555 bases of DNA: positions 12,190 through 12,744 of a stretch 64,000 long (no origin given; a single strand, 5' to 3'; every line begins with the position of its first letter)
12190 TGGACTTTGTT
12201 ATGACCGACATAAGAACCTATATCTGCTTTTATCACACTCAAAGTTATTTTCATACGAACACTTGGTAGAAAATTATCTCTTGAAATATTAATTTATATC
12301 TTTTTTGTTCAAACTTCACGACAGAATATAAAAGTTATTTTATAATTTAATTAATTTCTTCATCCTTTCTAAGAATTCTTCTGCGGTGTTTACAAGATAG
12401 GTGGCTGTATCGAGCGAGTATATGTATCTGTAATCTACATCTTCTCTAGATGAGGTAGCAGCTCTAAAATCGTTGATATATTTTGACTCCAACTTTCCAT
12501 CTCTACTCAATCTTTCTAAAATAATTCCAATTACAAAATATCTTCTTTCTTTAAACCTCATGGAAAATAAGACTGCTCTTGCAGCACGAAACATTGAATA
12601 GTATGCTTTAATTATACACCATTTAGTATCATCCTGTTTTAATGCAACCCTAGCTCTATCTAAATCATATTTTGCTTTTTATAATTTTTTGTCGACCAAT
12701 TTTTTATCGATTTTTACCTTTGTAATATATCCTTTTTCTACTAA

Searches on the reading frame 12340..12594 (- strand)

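Call 74: search_protein_families(library=pfam, proteins=[window:12340-12594:-], max_evalue=0.01)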
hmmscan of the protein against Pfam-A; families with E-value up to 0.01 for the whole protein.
window:12340-12594:- (84 aa): 1 family
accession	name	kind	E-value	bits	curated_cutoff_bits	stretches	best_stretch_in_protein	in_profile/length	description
PF05168.19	HEPN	-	4e-05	24.2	22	1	1-80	35-116/117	HEPN domain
